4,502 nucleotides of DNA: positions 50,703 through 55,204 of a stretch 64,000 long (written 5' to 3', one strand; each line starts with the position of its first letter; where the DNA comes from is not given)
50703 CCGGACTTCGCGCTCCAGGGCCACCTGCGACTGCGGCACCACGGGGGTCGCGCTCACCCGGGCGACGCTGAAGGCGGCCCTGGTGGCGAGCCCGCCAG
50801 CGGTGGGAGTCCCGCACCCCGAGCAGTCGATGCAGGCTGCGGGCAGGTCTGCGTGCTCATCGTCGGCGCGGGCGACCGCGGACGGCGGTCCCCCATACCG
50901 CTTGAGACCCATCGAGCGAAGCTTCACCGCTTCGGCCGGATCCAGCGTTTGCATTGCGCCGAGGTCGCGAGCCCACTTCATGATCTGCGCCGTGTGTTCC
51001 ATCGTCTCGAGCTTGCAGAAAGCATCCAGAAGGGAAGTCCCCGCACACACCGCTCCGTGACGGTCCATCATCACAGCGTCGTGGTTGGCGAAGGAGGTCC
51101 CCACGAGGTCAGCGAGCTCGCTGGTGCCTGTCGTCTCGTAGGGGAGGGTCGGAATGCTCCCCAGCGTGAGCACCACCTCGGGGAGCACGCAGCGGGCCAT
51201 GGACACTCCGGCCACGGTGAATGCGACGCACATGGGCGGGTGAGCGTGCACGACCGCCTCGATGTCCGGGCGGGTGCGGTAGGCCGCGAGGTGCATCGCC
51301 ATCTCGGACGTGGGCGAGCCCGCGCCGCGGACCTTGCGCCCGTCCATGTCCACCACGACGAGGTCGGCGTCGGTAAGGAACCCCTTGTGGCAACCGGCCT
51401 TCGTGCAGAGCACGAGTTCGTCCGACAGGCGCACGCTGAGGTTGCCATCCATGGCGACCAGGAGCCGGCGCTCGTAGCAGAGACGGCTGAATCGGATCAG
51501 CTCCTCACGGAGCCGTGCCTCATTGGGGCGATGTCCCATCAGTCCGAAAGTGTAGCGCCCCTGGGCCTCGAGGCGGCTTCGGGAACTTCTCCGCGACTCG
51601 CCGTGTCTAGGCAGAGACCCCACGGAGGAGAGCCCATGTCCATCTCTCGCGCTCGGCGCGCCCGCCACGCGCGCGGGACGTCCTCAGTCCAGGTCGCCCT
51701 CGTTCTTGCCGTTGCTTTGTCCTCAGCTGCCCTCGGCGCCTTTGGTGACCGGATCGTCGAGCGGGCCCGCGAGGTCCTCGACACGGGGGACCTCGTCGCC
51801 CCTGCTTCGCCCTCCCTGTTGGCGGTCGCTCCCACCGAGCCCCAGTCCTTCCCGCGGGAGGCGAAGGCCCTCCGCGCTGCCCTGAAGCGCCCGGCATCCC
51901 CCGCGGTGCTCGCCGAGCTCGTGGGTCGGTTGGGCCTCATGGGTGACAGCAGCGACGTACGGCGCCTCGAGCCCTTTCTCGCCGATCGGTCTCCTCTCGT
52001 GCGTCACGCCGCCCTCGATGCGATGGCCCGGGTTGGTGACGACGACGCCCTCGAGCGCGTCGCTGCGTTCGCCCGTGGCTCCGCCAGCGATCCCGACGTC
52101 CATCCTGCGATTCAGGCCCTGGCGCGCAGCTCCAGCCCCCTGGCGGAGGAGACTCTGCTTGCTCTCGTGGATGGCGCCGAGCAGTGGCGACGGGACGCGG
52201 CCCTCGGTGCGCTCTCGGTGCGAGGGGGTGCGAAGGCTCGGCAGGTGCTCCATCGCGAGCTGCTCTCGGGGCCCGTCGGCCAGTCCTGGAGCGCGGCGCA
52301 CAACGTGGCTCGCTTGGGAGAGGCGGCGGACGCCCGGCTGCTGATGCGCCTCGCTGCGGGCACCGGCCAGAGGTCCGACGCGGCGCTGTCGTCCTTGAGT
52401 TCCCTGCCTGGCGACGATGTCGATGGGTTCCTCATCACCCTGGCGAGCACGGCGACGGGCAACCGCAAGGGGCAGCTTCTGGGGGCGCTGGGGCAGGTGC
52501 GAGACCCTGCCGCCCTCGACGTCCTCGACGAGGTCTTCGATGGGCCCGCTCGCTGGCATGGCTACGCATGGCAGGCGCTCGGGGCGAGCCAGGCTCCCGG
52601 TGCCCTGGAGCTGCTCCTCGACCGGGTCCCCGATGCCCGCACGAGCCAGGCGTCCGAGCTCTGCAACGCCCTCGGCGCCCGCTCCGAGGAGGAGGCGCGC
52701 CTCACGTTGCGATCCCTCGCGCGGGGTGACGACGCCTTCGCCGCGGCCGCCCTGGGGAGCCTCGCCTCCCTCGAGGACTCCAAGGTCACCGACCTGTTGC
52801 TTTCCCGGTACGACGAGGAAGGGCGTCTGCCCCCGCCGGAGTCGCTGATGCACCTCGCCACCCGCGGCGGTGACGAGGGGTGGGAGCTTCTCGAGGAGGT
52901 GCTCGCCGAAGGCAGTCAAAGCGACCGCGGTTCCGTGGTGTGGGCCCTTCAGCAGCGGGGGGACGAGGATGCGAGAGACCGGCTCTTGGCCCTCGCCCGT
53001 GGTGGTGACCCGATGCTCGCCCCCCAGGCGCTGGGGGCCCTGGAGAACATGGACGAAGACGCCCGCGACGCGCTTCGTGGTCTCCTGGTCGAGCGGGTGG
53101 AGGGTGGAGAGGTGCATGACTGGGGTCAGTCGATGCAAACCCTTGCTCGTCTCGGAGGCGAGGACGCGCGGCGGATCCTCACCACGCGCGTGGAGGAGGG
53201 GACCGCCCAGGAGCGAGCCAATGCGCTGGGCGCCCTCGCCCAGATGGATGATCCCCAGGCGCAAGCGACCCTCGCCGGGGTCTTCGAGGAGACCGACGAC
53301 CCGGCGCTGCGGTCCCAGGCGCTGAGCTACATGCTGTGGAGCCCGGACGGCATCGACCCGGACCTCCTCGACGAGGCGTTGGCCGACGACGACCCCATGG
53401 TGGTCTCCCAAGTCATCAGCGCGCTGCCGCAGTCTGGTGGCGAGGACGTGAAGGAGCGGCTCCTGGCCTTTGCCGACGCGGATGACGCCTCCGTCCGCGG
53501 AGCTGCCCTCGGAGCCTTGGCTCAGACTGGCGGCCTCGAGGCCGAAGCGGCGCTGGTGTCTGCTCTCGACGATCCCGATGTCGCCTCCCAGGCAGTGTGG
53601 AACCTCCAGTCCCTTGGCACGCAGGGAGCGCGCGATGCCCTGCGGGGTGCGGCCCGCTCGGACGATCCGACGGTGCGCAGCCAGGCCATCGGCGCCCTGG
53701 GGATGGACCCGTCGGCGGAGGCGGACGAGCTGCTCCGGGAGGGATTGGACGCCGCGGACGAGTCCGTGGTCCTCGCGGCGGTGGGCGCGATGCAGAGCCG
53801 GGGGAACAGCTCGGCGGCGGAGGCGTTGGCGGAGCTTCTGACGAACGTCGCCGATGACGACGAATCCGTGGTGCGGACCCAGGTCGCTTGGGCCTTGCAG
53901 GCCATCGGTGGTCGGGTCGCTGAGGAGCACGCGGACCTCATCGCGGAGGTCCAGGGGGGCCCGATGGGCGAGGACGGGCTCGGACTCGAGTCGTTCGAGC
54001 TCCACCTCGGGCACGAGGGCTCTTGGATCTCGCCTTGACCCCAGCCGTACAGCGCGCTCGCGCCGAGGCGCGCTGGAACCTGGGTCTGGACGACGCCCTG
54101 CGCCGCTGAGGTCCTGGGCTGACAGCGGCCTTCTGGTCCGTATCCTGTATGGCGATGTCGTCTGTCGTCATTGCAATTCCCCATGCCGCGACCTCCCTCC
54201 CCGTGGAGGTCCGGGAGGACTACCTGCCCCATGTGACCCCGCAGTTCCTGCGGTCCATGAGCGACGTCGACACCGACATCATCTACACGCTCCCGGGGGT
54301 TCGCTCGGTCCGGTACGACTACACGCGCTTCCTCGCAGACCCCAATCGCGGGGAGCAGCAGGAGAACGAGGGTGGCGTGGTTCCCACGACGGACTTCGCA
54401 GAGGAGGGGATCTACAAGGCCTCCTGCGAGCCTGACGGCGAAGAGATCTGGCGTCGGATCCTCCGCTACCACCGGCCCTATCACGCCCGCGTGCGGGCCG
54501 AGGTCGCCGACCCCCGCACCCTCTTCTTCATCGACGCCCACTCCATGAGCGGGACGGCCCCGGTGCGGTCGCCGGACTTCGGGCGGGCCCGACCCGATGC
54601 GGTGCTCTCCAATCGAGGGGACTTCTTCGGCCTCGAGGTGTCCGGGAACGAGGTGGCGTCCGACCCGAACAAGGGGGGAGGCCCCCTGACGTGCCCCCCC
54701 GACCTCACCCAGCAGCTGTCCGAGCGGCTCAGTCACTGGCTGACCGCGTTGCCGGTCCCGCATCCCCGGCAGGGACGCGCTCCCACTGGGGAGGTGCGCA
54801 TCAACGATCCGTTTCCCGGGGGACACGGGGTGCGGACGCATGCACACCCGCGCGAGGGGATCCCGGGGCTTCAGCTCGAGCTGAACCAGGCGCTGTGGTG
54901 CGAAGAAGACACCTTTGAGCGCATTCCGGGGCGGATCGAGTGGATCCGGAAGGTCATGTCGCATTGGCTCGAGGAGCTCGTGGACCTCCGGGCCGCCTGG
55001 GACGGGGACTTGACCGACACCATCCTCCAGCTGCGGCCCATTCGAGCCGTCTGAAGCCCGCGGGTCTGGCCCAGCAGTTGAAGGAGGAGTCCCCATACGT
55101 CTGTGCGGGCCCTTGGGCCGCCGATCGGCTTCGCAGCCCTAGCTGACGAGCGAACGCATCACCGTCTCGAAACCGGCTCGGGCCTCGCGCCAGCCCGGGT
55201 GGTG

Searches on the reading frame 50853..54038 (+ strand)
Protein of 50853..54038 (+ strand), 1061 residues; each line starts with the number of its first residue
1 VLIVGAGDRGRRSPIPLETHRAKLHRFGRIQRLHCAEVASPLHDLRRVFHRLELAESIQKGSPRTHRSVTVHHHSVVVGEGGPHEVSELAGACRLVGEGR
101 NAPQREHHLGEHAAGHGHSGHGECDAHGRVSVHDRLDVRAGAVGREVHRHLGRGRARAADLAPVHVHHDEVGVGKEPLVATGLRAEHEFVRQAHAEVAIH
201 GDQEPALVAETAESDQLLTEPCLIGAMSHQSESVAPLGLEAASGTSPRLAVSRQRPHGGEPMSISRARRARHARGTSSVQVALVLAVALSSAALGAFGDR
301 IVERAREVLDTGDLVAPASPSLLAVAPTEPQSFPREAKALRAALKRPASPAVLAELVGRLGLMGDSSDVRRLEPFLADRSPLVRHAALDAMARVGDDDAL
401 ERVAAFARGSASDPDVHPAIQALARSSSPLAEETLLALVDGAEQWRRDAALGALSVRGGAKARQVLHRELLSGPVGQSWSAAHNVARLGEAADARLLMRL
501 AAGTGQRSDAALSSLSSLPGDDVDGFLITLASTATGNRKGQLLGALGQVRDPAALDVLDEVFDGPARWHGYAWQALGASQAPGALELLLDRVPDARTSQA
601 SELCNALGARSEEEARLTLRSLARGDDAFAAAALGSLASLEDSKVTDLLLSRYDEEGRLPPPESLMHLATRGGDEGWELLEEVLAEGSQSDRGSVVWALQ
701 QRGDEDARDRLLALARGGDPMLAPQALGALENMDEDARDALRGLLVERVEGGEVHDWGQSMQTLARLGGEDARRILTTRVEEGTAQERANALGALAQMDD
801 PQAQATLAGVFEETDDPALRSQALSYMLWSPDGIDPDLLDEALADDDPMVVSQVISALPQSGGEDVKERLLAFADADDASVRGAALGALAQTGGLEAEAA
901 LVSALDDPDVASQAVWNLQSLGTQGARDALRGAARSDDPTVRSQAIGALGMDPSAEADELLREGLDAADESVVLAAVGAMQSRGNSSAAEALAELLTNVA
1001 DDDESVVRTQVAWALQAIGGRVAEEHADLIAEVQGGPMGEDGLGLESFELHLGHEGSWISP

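Call 46: search_protein_families(library=pfam, max_evalue=0.00001, proteins=[window:50853-54038:+])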
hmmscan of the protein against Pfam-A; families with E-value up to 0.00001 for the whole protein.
window:50853-54038:+ (1061 aa): 3 families
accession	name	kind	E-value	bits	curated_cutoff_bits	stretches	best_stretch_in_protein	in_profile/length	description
PF13646.12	HEAT_2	-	1.9e-40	137.5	27.7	3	900-977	3-84/88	HEAT repeats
PF11838.14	ERAP1_C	-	1.2e-07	31.9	38.2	0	719-828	126-239/318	ERAP1-like C-terminal domain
PF03130.22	HEAT_PBS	-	8.5e-07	29.3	20.9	0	881-907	1-27/27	PBS lyase HEAT-like repeat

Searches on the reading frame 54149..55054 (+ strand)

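Call 46: search_protein_families(library=pfam, max_evalue=0.00001, proteins=[window:54149-55054:+])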
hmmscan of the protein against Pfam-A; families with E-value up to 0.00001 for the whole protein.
window:54149-55054:+ (301 aa): 1 family
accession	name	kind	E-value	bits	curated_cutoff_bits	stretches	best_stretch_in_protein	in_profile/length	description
PF05013.17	FGase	-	1.5e-33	117.2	28.9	1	5-249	2-217/219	N-formylglutamate amidohydrolase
